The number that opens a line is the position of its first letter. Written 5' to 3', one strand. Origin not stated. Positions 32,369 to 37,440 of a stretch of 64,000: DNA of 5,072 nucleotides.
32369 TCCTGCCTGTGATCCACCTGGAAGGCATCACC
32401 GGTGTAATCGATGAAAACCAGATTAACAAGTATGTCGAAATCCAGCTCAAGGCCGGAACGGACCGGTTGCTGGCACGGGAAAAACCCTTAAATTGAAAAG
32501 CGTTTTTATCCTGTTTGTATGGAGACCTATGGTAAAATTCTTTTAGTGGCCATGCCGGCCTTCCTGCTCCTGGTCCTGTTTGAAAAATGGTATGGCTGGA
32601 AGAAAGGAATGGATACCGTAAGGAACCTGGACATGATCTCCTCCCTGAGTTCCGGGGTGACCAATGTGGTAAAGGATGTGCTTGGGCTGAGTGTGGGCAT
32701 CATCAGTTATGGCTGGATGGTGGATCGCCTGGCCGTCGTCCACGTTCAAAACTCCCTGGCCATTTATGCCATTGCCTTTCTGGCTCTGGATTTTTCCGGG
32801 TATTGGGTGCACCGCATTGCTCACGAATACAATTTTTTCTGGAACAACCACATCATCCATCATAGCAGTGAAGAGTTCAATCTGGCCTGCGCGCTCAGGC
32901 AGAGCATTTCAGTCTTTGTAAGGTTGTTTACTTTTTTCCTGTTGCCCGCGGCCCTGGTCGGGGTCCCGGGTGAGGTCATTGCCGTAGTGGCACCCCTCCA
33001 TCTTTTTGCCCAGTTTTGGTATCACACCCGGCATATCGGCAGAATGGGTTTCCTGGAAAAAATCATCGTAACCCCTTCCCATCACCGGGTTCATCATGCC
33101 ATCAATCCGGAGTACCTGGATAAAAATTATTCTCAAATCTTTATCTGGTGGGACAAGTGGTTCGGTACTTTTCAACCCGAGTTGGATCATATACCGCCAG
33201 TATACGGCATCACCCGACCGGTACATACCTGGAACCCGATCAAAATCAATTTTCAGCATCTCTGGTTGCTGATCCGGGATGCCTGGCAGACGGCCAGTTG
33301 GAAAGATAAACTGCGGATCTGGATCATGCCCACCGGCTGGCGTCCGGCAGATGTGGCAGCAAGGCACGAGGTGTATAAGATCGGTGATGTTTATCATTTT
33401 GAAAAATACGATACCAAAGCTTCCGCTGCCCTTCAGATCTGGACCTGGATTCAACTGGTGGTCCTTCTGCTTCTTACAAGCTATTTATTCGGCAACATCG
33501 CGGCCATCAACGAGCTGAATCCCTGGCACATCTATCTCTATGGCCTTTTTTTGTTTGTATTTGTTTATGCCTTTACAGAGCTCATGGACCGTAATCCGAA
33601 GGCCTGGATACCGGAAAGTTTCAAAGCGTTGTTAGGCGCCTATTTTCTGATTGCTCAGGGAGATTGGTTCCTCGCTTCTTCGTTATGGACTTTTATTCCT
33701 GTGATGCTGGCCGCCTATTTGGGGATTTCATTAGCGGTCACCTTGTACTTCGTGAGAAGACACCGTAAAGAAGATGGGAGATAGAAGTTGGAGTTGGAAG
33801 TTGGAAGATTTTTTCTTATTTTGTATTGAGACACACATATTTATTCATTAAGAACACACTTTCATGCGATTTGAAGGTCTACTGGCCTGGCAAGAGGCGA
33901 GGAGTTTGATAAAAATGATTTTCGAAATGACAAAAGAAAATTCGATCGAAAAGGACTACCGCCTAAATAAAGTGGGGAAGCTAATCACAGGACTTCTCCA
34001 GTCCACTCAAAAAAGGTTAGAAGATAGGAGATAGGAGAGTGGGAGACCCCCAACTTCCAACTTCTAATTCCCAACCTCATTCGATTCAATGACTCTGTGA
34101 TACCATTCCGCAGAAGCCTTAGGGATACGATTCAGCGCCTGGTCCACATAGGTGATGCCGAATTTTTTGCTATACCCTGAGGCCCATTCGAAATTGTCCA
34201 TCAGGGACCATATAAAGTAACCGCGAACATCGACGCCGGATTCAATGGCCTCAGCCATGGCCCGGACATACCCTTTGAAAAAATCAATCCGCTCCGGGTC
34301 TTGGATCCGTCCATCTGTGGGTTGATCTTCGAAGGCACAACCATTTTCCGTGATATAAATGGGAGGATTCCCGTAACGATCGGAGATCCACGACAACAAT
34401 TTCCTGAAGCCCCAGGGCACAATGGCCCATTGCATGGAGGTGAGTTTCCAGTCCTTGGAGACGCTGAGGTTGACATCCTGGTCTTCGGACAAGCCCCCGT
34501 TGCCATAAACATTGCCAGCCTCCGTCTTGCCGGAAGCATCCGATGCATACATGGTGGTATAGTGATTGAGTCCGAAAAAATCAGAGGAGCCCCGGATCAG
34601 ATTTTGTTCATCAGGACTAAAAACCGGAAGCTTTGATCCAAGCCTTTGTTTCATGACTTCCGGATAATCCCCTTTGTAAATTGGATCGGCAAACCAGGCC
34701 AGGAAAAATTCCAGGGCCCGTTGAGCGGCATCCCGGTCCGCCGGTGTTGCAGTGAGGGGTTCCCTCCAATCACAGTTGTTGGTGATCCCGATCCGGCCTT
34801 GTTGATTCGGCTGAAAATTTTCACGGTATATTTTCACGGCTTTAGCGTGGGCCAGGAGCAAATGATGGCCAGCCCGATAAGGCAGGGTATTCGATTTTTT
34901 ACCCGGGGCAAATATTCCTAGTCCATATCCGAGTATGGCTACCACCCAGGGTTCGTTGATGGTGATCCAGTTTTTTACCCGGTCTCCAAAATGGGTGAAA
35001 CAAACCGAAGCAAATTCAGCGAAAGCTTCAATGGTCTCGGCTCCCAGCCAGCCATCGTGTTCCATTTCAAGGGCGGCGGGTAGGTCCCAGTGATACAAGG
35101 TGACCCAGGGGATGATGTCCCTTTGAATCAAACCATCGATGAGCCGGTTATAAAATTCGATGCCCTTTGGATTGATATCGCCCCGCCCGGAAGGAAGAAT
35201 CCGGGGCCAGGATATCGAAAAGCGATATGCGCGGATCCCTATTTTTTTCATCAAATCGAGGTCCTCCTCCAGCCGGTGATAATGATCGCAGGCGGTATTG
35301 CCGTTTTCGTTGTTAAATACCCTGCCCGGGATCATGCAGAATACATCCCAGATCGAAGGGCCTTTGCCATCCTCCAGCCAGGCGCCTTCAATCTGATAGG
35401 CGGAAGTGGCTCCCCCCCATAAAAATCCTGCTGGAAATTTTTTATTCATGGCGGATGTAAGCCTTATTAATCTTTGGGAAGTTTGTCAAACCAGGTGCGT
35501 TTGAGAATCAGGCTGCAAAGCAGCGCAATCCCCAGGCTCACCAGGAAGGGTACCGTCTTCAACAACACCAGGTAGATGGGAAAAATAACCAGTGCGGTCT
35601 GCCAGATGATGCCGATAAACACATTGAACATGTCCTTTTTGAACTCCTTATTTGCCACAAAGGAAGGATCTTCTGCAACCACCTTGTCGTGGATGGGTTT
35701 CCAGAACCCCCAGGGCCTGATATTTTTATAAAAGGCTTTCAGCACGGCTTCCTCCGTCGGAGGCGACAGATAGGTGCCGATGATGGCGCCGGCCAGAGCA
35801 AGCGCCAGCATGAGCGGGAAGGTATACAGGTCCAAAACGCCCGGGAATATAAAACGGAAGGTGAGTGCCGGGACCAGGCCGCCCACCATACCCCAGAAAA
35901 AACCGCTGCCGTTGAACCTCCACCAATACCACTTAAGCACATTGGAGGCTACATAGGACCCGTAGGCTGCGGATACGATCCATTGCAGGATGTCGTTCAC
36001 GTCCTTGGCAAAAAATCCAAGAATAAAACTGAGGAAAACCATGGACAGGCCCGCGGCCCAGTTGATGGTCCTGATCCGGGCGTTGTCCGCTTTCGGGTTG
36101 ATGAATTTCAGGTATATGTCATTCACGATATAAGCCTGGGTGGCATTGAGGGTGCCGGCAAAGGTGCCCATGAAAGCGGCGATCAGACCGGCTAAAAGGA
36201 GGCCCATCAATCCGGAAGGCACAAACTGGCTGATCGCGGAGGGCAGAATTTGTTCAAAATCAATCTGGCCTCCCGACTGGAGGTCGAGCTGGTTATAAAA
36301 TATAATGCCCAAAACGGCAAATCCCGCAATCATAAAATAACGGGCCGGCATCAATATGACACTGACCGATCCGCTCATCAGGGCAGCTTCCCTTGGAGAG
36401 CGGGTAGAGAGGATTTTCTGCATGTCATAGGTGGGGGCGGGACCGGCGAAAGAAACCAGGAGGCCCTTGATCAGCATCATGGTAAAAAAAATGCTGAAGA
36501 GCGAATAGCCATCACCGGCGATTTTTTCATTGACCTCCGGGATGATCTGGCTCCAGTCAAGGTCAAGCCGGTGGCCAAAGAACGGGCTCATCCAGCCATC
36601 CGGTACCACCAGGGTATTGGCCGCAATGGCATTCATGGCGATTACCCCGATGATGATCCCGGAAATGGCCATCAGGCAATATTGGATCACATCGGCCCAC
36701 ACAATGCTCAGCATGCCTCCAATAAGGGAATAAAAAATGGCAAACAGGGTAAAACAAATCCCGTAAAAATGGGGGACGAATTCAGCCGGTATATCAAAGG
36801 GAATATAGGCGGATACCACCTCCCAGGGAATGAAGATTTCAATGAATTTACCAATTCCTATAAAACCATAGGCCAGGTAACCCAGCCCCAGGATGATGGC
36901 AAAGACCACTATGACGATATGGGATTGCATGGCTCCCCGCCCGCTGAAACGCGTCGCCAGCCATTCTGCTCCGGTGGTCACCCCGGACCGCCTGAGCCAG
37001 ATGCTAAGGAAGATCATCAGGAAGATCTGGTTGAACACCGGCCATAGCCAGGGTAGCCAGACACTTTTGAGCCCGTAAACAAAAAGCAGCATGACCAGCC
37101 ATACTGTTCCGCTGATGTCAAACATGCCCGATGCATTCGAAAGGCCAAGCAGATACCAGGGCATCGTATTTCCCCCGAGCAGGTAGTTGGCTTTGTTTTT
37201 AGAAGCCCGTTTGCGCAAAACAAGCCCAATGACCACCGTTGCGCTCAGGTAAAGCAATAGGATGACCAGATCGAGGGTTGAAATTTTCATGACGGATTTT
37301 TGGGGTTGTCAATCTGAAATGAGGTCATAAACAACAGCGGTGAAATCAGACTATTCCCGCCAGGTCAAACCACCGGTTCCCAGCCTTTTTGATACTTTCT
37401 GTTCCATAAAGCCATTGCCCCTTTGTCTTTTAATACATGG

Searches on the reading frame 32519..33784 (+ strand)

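Call 76: search_protein_families(library=pfam, proteins=[window:32519-33784:+], max_evalue=0.00001)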
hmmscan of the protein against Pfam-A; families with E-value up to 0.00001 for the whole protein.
window:32519-33784:+ (421 aa): 1 family
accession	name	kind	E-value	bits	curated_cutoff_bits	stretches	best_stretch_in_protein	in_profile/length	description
PF04116.19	FA_hydroxylase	-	3.4e-26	92.7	31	1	84-217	2-132/132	Fatty acid hydroxylase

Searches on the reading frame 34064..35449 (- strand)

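Call 76: search_protein_families(library=pfam, proteins=[window:34064-35449:-], max_evalue=0.00001)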
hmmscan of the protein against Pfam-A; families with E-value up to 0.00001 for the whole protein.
window:34064-35449:- (461 aa): 1 family
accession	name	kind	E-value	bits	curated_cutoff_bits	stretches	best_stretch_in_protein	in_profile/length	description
PF00232.24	Glyco_hydro_1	-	1e-180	601.5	22.6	1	2-458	2-452/453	Glycosyl hydrolase family 1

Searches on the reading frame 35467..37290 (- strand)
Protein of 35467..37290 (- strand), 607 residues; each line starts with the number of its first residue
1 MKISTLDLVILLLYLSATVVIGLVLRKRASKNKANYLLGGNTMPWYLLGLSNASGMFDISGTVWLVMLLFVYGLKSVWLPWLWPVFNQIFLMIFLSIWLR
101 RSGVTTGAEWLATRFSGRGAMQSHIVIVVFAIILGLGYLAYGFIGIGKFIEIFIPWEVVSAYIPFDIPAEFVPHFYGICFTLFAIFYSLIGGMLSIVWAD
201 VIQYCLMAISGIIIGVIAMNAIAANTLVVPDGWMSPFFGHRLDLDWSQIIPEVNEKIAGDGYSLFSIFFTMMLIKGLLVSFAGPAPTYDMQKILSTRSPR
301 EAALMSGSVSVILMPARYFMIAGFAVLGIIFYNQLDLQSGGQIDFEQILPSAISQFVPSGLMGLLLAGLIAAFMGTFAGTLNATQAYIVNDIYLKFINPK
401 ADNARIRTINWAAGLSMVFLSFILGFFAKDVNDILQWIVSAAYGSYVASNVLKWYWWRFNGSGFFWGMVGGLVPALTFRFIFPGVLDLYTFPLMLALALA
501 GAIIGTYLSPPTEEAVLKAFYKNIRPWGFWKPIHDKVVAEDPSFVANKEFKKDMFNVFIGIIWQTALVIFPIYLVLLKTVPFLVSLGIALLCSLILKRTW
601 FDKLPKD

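Call 76: search_protein_families(library=pfam, proteins=[window:35467-37290:-], max_evalue=0.00001)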
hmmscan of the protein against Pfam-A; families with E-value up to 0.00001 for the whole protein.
window:35467-37290:- (607 aa): 1 family
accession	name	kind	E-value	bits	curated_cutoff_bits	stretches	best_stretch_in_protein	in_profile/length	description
PF00474.23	SSF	-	6.3e-23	81.7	22.8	1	36-471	1-406/406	Sodium:solute symporter family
